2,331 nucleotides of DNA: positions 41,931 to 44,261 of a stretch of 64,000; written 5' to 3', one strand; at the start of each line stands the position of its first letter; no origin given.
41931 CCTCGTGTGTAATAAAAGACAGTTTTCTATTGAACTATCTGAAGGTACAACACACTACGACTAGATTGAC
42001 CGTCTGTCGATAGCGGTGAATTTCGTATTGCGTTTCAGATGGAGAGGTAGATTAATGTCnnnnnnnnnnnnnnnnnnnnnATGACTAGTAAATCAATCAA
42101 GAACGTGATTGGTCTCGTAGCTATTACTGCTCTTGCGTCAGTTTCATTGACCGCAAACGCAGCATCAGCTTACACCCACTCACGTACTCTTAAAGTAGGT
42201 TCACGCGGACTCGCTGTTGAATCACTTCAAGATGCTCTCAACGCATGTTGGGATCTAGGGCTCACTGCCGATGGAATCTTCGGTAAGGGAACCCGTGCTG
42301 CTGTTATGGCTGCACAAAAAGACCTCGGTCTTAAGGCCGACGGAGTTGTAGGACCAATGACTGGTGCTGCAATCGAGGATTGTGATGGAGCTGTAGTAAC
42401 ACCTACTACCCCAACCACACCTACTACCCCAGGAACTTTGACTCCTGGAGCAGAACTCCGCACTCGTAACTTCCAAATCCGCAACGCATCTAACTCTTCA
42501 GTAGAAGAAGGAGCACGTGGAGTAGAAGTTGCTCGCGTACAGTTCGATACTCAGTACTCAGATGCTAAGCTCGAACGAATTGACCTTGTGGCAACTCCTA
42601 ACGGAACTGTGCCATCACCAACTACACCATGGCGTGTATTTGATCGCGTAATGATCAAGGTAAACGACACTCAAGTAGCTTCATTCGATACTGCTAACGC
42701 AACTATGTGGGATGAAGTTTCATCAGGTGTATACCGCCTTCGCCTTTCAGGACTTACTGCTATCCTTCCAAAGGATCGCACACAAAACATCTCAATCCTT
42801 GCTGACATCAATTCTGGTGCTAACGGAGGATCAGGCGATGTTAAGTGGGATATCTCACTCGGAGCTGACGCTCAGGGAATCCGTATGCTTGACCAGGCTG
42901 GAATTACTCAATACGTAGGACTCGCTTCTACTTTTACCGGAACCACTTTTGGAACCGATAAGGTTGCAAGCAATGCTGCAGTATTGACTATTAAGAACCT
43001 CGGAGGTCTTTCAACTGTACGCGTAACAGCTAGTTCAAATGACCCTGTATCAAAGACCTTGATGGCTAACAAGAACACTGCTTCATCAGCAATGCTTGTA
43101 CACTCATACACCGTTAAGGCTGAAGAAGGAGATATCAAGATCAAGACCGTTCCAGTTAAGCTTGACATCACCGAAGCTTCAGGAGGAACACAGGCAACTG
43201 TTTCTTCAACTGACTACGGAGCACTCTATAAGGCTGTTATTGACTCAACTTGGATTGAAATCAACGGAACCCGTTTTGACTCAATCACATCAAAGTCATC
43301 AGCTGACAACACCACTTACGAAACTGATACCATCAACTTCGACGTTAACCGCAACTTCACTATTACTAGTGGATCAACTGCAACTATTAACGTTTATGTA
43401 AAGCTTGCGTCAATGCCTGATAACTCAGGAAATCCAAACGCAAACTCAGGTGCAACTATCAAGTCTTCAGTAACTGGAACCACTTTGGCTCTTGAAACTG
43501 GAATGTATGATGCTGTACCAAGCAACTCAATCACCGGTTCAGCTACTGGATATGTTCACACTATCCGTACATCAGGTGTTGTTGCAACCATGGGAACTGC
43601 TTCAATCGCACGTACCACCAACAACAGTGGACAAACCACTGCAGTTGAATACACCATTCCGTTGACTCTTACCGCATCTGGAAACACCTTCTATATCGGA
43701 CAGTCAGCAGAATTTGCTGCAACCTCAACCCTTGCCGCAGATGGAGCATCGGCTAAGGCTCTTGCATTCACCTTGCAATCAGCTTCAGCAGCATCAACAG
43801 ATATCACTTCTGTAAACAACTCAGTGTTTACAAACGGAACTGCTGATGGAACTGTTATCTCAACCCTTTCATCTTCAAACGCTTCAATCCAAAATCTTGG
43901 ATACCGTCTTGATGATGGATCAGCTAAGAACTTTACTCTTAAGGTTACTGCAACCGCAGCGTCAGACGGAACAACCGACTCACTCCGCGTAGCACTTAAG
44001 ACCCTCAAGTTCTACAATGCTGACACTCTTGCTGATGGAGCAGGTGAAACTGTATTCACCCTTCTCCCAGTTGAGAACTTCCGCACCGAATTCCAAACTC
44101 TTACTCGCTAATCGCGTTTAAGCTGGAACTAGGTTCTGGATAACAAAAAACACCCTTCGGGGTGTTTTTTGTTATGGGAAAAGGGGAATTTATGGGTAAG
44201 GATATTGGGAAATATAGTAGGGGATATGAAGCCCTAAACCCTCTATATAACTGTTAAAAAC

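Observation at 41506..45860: Locus of two secreted T/S-rich proteins with highly-expressed codon usage, long 5' leader and duplicated UUCG-loop terminator; candidate major surface / S-layer-like protein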

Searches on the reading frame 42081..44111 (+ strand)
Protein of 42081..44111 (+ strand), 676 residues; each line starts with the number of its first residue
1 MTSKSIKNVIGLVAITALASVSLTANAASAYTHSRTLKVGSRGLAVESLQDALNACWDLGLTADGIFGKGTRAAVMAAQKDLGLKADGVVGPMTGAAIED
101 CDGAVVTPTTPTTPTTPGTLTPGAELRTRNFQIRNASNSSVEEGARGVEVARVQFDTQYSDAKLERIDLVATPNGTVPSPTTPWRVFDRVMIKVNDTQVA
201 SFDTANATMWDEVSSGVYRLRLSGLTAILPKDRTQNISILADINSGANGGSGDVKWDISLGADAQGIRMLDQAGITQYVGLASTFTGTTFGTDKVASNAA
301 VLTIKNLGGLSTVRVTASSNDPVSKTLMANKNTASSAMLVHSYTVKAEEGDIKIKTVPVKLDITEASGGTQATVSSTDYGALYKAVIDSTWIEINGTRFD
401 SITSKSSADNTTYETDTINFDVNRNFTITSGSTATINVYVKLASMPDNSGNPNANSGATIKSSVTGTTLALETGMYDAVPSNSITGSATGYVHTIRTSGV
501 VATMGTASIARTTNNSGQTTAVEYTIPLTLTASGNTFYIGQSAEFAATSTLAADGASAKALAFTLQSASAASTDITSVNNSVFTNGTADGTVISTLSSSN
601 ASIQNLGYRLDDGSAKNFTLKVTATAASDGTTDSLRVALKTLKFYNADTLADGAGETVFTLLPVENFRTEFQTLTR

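Call 10: search_protein_families(library=pfam, proteins=[window:42081-44111:+], max_evalue=0.1)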
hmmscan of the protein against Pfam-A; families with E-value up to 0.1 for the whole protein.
window:42081-44111:+ (676 aa): 2 families
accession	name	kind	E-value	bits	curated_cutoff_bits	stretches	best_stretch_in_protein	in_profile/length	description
PF01471.23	PG_binding_1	-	4.4e-13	49.6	23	1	43-97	2-56/57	Putative peptidoglycan binding domain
PF09374.15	PG_binding_3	-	0.012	16.3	24.6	0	45-79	2-35/76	Predicted Peptidoglycan domain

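Call 12: find_homologous_proteins(query=window:42081-44111:+)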
Query window:42081-44111:+ (676 aa): 143 proteins with E <= 0.001 among 8000 candidates; the best 120 are listed.
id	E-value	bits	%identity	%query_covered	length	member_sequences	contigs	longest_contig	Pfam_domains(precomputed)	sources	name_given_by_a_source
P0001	0.0e+0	1418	100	100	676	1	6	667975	PF01471.24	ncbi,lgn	ncbi:MAG TPA: peptidoglycan-binding domain-containing protein [Candidatus Paceibacterota bacterium]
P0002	4.7e-58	215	30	99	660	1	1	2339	PF01471.24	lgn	-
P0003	1.4e-54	204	29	99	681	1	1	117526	PF01471.24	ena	-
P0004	2.3e-52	196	42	13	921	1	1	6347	PF09374.16,PF08823.17,PF00704.35,PF01471.24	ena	-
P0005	4.1e-50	189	47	11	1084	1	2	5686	PF09374.16,PF00877.26,PF08823.17,PF04886.17,PF01471.24,PF08239.18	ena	-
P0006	1.0e-46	178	42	13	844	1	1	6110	PF09374.16,PF08823.17,PF00704.35,PF01471.24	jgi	-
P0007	1.1e-46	178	43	16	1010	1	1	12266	PF09374.16,PF00877.26,PF08823.17,PF06347.20,PF04886.17,PF01471.24,PF08239.18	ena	-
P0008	9.0e-39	152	40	16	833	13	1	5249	PF09374.16,PF00877.26,PF08823.17,PF06347.20,PF07653.24,PF01471.24,PF08239.18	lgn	-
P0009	3.8e-37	146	38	15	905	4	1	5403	PF09374.16,PF08823.17,PF01471.24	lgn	-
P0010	7.4e-37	145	30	95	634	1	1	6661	PF01471.24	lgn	-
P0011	7.9e-37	145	32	21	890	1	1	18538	PF09374.16,PF08823.17,PF01471.24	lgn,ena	-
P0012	9.2e-37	145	30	99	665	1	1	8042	PF01471.24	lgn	-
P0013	2.1e-36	144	44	11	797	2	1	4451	PF09374.16,PF17243.8,PF08823.17,PF07244.21,PF01471.24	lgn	-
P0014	1.2e-35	141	40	14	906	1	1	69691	PF09374.16,PF08823.17,PF01471.24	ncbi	-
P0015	1.3e-33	135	39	13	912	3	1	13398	PF09374.16,PF08823.17,PF01471.24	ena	-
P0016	2.1e-33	134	28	98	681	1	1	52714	PF01471.24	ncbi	ncbi:MAG: peptidoglycan-binding domain-containing protein [Patescibacteria group bacterium]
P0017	1.5e-31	128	31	95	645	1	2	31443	PF01471.24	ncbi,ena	-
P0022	3.0e-28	117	29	99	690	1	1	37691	PF01471.24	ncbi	-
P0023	7.9e-28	115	29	96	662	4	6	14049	PF01471.24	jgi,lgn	jgi:peptidoglycan hydrolase-like protein with peptidoglycan-binding domain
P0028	3.9e-24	103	29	97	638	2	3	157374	PF01471.24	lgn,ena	-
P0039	1.3e-19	88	29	69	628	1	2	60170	PF01471.24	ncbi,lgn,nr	ncbi:MAG TPA: peptidoglycan-binding domain-containing protein [Candidatus Paceibacterota bacterium]|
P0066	1.8e-15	75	25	92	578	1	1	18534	PF01471.24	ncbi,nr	ncbi:MAG: hypothetical protein EOM85_01940 [Candidatus Moranbacteria bacterium]|nr:hypothetical prot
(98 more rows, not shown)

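Call 15: find_encoding_contigs(protein=P0001, flank=10000, max_places=6)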
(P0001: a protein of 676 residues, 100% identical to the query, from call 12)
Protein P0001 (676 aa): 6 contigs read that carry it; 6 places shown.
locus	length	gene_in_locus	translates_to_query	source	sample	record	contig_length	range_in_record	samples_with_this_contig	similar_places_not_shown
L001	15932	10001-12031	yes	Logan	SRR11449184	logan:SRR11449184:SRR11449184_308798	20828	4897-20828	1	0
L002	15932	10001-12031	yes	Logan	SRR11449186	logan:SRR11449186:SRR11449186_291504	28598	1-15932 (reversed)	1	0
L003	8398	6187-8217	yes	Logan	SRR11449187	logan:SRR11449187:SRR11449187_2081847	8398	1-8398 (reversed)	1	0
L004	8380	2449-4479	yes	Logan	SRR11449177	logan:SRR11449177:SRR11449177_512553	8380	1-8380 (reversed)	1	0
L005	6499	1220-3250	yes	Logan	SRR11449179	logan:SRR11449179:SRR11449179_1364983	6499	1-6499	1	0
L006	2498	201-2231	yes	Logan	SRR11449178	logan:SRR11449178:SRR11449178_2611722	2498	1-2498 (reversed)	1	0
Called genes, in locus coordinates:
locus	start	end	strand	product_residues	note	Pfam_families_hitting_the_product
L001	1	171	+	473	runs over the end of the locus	PF01425:Amidase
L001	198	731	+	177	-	-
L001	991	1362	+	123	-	PF03713:DUF305, PF13628:DUF4142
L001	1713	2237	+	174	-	PF01250:Ribosomal_S6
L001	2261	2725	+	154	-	PF00436:SSB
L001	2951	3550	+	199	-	PF08207:EFP_N (weak), PF09285:Elong-fact-P_C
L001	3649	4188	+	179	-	-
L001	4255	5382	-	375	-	PF00154:RecA_N, PF06745:ATPase (weak), PF08423:Rad51, PF01637:ATPase_2 (weak), PF21096:RecA_C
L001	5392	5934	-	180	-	-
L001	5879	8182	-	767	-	PF13491:FtsK_4TM (weak), PF17854:FtsK_alpha, PF01580:FtsK_SpoIIIE, PF09397:FtsK_gamma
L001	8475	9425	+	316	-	-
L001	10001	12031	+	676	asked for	PF01471:PG_binding_1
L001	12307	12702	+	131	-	-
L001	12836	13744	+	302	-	-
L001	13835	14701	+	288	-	PF01435:Peptidase_M48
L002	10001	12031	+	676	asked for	PF01471:PG_binding_1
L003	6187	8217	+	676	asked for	PF01471:PG_binding_1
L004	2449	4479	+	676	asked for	PF01471:PG_binding_1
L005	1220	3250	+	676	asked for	PF01471:PG_binding_1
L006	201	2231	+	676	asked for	PF01471:PG_binding_1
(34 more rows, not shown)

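Call 18: search_solved_structures(query=A1, max_evalue=1)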
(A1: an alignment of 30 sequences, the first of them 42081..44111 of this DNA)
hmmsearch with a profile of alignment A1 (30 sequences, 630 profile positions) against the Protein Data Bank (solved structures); distinct sequences matched with E-value up to 1: 28.
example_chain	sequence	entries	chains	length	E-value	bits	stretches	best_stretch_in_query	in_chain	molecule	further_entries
1lbu_A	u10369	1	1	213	1.6e-17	66.6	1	27-100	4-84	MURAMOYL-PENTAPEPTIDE CARBOXYPEPTIDASE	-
5nm7_G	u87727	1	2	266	2.6e-15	59.3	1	31-93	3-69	Peptidoglycan-binding domain 1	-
7rum_A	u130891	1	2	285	7.3e-15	57.9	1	29-92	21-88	Endolysin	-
3bkh_A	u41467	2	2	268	2.7e-14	56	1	30-106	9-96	lytic transglycosylase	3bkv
9xps_S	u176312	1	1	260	5.1e-14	55.1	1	31-106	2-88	Endolysin gp144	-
4lpq_A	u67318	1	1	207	6.8e-14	54.7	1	35-94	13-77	ErfK/YbiS/YcfS/YnhG family protein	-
5tv7_A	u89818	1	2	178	1.5e-12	50.2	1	28-90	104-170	Putative peptidoglycan-binding/hydrolysing protein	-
4xxt_A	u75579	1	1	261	4.6e-11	45.3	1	33-94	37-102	Fusion of predicted Zn-dependent amidase/peptidase (Cell wall hydrolase/DD-carboxypeptidas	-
9h68_A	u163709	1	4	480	3.2e-09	39.2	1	30-96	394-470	Spore cortex-lytic enzyme pre-pro-form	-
6tci_A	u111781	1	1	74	1.1e-08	37.4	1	33-90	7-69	Spore cortex-lytic enzyme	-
4fet_B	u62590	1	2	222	1.2e-08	37.3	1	33-106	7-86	Spore cortex-lytic enzyme prepeptide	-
7kgm_A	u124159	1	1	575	0.00042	22.3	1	40-93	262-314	Putative exported protein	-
4nso_A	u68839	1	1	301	0.00042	22.3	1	37-93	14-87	Effector protein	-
7kgn_A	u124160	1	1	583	0.0006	21.8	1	65-94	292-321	L,D-transpeptidase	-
7qvd_A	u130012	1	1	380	0.0036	19.2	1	43-83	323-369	Lytic murein transglycosylase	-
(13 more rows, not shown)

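Call 35: find_encoding_contigs(protein=P0003, flank=6000, max_places=2)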
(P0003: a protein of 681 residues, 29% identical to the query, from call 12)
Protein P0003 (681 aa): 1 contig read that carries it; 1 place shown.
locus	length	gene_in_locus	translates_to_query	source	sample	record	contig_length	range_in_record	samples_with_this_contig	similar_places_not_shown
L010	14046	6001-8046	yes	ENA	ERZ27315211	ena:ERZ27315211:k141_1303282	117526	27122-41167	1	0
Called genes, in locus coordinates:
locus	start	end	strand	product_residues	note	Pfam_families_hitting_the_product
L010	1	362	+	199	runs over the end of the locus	PF08207:EFP_N (weak), PF09285:Elong-fact-P_C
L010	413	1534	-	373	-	PF00154:RecA_N, PF06745:ATPase (faint), PF08423:Rad51, PF27531:MT3502_N (faint), PF01637:ATPase_2 (weak), PF21096:RecA_C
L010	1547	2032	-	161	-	-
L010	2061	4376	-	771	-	PF13491:FtsK_4TM (weak), PF17854:FtsK_alpha, PF01580:FtsK_SpoIIIE, PF09397:FtsK_gamma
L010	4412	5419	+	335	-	-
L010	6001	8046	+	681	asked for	PF01471:PG_binding_1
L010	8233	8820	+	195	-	PF01797:Y1_Tnp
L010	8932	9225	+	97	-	-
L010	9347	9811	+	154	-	-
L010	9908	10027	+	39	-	-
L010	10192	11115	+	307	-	-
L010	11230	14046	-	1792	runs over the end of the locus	-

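Call 36: find_encoding_contigs(protein=P0016, flank=6000, max_places=2)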
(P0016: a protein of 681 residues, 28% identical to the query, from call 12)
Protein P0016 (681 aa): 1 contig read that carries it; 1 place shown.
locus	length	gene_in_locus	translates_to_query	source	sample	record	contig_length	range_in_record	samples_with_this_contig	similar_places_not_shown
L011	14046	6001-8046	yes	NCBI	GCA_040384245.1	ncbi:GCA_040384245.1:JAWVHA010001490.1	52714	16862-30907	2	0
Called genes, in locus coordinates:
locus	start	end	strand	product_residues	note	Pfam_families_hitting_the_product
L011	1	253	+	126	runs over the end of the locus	PF01258:zf-dskA_traR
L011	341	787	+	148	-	PF01258:zf-dskA_traR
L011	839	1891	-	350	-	PF00154:RecA_N, PF06745:ATPase (weak), PF08423:Rad51, PF01637:ATPase_2 (faint), PF21096:RecA_C (weak)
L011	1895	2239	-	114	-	PF09136:Glucodextran_B (weak)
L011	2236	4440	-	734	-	PF13491:FtsK_4TM (weak), PF17854:FtsK_alpha, PF01580:FtsK_SpoIIIE, PF09397:FtsK_gamma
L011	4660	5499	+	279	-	-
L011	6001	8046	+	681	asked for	PF01471:PG_binding_1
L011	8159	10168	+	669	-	PF04932:Wzy_C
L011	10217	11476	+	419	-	PF05221:AdoHcyase, PF00670:AdoHcyase_NAD, PF02826:2-Hacid_dh_C (weak)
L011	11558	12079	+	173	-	PF13521:AAA_28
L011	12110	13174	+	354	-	PF00438:S-AdoMet_synt_N, PF02772:S-AdoMet_synt_M, PF02773:S-AdoMet_synt_C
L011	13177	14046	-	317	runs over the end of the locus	PF01370:Epimerase, PF02719:Polysacc_synt_2 (weak), PF04321:RmlD_sub_bind (weak), PF01073:3Beta_HSD, PF07993:NAD_binding_4, PF16363:GDP_Man_Dehyd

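Call 37: find_encoding_contigs(protein=P0028, flank=6000, max_places=2)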
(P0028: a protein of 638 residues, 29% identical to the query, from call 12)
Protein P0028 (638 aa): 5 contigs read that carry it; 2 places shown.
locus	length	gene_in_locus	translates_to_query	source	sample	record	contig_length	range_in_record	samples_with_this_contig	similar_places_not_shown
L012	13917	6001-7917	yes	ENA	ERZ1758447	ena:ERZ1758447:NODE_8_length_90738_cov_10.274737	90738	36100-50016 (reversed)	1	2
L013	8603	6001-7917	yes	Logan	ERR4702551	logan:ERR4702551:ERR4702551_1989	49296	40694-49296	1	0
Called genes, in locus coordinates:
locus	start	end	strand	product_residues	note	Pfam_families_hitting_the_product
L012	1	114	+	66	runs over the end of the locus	PF01084:Ribosomal_S18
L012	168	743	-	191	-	PF08207:EFP_N (weak), PF09285:Elong-fact-P_C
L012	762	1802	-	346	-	PF00154:RecA_N, PF08423:Rad51, PF06745:ATPase, PF01637:ATPase_2 (weak), PF21096:RecA_C (weak)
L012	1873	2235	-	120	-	PF09136:Glucodextran_B (weak)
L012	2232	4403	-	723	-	PF13491:FtsK_4TM (weak), PF17854:FtsK_alpha, PF01580:FtsK_SpoIIIE, PF09397:FtsK_gamma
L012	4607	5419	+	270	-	-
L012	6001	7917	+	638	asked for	PF01471:PG_binding_1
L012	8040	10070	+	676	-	PF04932:Wzy_C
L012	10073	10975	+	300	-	PF00106:adh_short (faint), PF01073:3Beta_HSD, PF01370:Epimerase, PF02719:Polysacc_synt_2, PF04321:RmlD_sub_bind, PF13460:NAD_binding_10, PF16363:GDP_Man_Dehyd, PF07993:NAD_binding_4 (weak)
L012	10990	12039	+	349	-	PF01370:Epimerase, PF04321:RmlD_sub_bind, PF16363:GDP_Man_Dehyd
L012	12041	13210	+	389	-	PF01041:DegT_DnrJ_EryC1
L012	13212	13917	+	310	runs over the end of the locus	PF01370:Epimerase, PF04321:RmlD_sub_bind, PF16363:GDP_Man_Dehyd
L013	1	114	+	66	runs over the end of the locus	PF01084:Ribosomal_S18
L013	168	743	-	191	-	PF08207:EFP_N (weak), PF09285:Elong-fact-P_C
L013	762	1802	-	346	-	PF00154:RecA_N, PF08423:Rad51, PF06745:ATPase, PF01637:ATPase_2 (weak), PF21096:RecA_C (weak)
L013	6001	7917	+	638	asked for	PF01471:PG_binding_1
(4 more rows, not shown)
